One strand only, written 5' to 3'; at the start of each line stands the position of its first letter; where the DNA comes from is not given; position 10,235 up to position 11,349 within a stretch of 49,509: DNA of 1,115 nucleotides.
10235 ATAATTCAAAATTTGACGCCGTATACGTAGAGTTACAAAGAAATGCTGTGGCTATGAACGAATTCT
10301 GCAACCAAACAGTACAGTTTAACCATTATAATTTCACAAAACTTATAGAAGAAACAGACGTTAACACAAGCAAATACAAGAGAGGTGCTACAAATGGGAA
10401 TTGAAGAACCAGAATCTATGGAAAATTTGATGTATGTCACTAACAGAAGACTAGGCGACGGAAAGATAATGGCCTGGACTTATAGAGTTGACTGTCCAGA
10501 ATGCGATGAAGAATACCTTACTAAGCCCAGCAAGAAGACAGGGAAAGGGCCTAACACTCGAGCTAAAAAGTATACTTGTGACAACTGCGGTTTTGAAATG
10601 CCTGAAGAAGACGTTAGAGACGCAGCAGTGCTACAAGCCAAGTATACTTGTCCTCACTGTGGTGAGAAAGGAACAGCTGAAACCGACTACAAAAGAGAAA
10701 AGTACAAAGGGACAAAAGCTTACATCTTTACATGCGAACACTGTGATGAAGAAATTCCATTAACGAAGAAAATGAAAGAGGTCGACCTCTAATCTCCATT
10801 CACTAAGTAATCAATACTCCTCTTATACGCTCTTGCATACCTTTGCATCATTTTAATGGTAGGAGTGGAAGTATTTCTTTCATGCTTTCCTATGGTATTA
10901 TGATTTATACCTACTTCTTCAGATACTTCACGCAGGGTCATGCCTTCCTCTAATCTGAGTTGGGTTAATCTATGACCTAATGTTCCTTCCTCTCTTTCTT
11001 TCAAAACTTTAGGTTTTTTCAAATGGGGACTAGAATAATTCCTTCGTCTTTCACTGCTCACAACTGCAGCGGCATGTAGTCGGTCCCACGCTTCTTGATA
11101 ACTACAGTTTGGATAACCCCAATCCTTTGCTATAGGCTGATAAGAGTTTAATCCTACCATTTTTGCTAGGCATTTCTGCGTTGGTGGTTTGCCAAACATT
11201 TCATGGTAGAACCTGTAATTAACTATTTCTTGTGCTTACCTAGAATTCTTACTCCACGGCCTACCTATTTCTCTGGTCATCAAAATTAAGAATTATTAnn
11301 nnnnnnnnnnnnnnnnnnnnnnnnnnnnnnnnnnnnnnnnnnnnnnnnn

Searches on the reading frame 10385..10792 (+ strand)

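Call 93: search_protein_families(library=pfam, proteins=[window:10385-10792:+], max_evalue=0.0001)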
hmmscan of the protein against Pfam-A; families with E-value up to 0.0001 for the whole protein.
window:10385-10792:+ (135 aa): 4 families
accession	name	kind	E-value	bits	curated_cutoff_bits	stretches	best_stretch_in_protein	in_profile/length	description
PF24441.1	DUF7560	-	1.8e-07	31.2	27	0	111-132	2-23/44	Family of unknown function (DUF7560)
PF25206.1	DUF7836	-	2.5e-06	27.6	26.7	0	34-71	7-39/59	Domain of unknown function (DUF7836)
PF18439.7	zf_UBZ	-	1.5e-05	25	25.6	0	62-77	2-17/32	Ubiquitin-Binding Zinc Finger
PF05876.18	GpA_ATPase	-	2.6e-05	24.4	25.6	0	32-81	192-241/247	Phage terminase large subunit gpA, ATPase domain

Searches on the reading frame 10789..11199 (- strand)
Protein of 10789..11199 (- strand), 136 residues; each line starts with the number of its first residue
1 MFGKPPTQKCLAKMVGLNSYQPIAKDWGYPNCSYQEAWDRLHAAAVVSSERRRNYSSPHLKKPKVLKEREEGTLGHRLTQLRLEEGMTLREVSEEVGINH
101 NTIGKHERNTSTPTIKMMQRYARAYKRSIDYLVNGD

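Call 93: search_protein_families(library=pfam, proteins=[window:10789-11199:-], max_evalue=0.0001)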
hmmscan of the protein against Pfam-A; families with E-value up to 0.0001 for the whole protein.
window:10789-11199:- (136 aa): 3 families
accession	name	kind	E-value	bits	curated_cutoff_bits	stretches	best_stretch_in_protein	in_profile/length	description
PF01381.28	HTH_3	-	8.8e-12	45.3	23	1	80-132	3-55/55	Helix-turn-helix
PF12844.13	HTH_19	-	2.9e-10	40.3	30.2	1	75-135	1-61/64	Helix-turn-helix domain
PF13560.12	HTH_31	-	1.7e-07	31.9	27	1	74-128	2-57/64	Helix-turn-helix domain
